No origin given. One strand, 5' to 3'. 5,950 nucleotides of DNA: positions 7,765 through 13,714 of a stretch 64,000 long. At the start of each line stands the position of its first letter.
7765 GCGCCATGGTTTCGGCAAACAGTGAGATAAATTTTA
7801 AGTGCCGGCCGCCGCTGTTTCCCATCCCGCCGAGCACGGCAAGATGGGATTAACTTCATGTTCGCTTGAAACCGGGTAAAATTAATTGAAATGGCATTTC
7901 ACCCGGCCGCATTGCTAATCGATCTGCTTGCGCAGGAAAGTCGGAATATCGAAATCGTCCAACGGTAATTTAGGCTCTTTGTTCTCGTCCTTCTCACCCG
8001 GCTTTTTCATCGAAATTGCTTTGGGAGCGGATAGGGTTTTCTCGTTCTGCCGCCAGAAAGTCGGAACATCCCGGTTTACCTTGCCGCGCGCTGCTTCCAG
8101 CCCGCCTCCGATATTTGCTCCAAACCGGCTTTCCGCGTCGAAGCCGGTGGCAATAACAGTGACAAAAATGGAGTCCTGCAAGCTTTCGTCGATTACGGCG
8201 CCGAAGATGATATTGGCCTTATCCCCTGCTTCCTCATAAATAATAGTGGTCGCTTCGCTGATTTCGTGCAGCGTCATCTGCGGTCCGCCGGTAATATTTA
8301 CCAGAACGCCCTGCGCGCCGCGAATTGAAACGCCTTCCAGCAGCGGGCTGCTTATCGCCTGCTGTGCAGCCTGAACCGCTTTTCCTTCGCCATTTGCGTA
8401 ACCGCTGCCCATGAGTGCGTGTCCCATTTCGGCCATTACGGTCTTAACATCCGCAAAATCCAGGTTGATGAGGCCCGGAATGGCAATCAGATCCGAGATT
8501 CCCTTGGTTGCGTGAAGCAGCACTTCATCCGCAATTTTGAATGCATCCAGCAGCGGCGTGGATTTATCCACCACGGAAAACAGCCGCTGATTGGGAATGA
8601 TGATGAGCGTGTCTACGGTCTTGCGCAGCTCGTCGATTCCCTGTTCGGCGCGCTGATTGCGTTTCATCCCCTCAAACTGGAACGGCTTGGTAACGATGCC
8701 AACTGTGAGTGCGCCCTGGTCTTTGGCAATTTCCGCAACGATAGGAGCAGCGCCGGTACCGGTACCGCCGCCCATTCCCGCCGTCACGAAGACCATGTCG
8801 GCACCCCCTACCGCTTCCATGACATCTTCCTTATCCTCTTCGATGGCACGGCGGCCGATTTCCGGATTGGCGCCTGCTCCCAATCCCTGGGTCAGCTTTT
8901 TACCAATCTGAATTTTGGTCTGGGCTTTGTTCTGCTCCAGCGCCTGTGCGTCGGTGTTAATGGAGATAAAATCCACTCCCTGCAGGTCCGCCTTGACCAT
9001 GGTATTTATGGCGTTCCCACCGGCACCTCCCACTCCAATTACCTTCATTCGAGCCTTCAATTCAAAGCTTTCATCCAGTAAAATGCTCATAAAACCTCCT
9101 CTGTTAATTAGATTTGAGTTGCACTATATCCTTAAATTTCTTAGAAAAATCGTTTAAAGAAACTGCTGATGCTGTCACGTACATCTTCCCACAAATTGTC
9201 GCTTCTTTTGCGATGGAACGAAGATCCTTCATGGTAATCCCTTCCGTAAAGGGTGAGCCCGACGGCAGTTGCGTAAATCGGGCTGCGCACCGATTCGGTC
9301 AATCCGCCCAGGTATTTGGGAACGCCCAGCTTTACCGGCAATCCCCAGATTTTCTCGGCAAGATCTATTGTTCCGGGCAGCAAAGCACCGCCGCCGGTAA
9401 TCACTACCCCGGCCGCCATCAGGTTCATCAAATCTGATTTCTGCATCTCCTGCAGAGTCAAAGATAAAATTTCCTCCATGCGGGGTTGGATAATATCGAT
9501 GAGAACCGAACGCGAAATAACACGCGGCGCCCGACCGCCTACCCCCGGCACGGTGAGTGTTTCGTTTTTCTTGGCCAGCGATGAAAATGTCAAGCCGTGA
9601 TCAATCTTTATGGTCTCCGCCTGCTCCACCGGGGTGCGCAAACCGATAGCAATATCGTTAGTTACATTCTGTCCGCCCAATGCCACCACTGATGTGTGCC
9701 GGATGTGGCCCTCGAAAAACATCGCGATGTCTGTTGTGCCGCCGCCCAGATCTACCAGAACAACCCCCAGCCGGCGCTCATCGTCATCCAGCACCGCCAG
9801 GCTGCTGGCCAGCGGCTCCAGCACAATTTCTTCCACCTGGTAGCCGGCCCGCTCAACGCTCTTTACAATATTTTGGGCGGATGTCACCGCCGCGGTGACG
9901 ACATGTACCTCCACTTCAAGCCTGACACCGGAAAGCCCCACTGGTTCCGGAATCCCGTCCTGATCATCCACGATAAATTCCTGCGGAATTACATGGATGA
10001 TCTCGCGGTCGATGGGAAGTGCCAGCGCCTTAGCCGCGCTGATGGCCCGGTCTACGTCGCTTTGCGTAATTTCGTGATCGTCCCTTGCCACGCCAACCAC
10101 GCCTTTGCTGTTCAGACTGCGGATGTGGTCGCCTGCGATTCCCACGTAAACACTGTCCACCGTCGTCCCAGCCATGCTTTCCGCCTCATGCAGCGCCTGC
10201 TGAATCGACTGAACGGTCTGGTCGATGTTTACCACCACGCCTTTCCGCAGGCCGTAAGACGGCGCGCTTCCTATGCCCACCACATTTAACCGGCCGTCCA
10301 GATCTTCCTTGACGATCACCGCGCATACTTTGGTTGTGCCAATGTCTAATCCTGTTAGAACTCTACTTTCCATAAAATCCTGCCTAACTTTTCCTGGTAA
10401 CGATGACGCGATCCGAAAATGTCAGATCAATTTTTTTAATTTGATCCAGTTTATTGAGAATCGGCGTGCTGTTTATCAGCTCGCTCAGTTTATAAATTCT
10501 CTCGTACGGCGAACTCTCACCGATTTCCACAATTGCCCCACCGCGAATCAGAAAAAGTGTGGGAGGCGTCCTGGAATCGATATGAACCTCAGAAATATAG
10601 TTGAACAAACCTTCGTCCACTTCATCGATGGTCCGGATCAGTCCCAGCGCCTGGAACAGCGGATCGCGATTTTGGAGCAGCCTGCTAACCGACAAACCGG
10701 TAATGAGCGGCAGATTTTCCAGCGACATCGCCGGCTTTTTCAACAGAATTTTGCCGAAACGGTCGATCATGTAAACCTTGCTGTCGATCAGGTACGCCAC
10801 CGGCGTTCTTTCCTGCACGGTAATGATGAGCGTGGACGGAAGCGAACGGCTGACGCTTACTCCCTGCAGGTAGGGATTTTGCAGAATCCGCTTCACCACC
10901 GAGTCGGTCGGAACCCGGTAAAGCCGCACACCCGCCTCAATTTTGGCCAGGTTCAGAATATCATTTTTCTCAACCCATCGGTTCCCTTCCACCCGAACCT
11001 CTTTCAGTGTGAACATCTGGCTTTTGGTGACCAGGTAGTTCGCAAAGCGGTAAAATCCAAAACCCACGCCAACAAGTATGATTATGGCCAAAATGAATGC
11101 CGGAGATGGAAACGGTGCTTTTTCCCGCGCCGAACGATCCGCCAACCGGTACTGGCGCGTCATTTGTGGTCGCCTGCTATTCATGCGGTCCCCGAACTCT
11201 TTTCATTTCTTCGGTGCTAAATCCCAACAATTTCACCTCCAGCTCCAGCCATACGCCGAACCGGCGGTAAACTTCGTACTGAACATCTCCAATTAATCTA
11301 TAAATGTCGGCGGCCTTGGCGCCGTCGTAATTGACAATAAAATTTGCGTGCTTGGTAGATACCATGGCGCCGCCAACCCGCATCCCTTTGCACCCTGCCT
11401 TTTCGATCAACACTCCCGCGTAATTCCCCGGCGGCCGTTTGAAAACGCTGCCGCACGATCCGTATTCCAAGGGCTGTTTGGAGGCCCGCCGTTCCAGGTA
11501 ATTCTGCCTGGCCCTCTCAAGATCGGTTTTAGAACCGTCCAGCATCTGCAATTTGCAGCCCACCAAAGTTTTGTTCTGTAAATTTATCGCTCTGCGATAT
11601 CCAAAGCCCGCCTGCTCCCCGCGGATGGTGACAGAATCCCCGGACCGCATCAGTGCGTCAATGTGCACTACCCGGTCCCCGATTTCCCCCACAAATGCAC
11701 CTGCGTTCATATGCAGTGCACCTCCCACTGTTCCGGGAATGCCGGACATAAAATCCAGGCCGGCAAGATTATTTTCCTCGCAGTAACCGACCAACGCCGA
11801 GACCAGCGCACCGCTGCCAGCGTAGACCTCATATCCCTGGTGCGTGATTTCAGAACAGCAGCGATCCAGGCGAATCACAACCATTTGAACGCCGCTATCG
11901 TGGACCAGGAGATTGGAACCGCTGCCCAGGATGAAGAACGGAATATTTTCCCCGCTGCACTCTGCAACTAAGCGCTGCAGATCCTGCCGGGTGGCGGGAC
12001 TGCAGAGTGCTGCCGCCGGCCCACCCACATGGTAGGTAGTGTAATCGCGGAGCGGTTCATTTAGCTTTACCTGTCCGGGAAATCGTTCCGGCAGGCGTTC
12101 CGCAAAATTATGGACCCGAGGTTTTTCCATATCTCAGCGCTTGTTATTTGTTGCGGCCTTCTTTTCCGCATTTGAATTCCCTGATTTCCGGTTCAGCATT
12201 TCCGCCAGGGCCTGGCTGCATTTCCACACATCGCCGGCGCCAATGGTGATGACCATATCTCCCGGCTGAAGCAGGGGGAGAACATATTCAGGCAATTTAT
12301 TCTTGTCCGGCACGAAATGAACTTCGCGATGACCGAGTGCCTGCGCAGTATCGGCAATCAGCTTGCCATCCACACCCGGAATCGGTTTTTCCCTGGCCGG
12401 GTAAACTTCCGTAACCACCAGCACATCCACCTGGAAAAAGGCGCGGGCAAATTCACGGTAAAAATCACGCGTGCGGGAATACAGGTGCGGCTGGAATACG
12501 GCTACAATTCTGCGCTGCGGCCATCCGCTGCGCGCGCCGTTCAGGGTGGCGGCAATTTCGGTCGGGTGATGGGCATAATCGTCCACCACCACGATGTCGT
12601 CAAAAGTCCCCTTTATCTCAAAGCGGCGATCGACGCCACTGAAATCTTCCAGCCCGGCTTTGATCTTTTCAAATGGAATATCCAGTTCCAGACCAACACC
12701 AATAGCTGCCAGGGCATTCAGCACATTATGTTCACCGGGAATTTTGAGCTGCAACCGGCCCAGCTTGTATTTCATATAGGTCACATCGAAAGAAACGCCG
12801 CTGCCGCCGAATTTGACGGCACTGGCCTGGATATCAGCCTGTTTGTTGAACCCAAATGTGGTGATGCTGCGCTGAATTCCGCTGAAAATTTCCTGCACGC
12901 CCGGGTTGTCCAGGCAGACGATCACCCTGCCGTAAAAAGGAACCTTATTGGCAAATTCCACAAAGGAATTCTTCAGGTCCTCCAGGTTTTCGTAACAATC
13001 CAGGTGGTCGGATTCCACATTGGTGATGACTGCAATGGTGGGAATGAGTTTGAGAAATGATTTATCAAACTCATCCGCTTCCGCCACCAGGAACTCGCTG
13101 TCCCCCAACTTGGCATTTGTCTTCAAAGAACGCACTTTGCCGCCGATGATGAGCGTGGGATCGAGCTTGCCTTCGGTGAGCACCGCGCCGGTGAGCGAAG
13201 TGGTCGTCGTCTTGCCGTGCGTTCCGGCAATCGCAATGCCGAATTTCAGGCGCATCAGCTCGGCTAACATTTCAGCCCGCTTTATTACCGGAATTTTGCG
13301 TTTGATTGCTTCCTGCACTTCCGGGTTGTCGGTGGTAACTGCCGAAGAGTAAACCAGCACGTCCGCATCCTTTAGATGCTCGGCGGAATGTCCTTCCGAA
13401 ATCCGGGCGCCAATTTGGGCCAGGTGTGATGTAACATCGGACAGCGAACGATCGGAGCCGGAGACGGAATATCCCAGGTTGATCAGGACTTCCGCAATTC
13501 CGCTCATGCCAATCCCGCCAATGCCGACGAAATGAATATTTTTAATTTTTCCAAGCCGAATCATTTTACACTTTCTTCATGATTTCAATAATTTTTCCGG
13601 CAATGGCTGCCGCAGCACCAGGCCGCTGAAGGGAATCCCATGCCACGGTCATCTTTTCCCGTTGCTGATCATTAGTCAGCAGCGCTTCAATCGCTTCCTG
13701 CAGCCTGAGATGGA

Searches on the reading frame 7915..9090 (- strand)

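Call 85: search_protein_families(library=pfam, proteins=[window:7915-9090:-], max_evalue=0.000001)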
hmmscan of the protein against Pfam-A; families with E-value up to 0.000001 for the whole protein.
window:7915-9090:- (391 aa): 2 families
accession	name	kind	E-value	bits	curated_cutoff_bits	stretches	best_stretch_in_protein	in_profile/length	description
PF00091.31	Tubulin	-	2.9e-51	174.9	33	1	15-174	2-189/190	Tubulin/FtsZ family, GTPase domain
PF12327.13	FtsZ_C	-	7.4e-35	119.6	27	1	223-318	1-95/95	FtsZ family, C-terminal domain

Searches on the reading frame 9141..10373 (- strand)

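Call 85: search_protein_families(library=pfam, proteins=[window:9141-10373:-], max_evalue=0.000001)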
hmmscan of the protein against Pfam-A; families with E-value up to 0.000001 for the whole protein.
window:9141-10373:- (410 aa): 3 families
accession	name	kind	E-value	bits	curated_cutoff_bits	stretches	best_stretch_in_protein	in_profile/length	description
PF14450.12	FtsA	-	3.6e-49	166.8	31.8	2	205-372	1-127/127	Cell division protein FtsA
PF02491.25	SHS2_FTSA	-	6.9e-32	110.1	25.4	1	81-160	1-79/79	SHS2 domain inserted in FTSA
PF06723.19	MreB_Mbl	-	1.9e-11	43.8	27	1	167-349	110-303/327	MreB/Mbl protein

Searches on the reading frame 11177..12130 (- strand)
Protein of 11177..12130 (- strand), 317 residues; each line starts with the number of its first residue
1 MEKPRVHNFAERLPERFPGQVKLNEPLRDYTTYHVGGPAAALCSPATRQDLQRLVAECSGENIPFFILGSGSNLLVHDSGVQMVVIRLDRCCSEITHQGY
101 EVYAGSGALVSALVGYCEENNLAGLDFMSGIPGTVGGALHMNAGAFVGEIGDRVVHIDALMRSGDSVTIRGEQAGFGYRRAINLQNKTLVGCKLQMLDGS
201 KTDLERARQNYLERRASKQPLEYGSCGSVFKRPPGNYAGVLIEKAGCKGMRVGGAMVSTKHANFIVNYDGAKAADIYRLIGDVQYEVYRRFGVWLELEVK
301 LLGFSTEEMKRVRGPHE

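Call 85: search_protein_families(library=pfam, proteins=[window:11177-12130:-], max_evalue=0.000001)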
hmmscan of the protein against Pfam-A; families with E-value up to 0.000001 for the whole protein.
window:11177-12130:- (317 aa): 2 families
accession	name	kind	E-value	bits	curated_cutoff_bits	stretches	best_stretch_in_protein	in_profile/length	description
PF02873.21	MurB_C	-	1.8e-35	121.5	27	1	206-301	4-98/99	UDP-N-acetylenolpyruvoylglucosamine reductase, C-terminal domain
PF01565.28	FAD_binding_4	-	5.4e-19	68.7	26.4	1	40-168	2-137/139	FAD binding domain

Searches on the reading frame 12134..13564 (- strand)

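Call 85: search_protein_families(library=pfam, proteins=[window:12134-13564:-], max_evalue=0.000001)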
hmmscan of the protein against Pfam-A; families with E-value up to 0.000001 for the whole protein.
window:12134-13564:- (476 aa): 3 families
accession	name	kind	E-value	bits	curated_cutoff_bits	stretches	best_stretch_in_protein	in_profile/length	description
PF08245.18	Mur_ligase_M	-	4.8e-30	105.4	24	1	112-290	1-199/200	Mur ligase middle domain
PF01225.30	Mur_ligase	-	1.1e-28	99.9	21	1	9-106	1-93/95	Mur ligase family, catalytic domain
PF02875.26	Mur_ligase_C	-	3.5e-26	93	28.4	1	313-444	1-127/127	Mur ligase, glutamate ligase domain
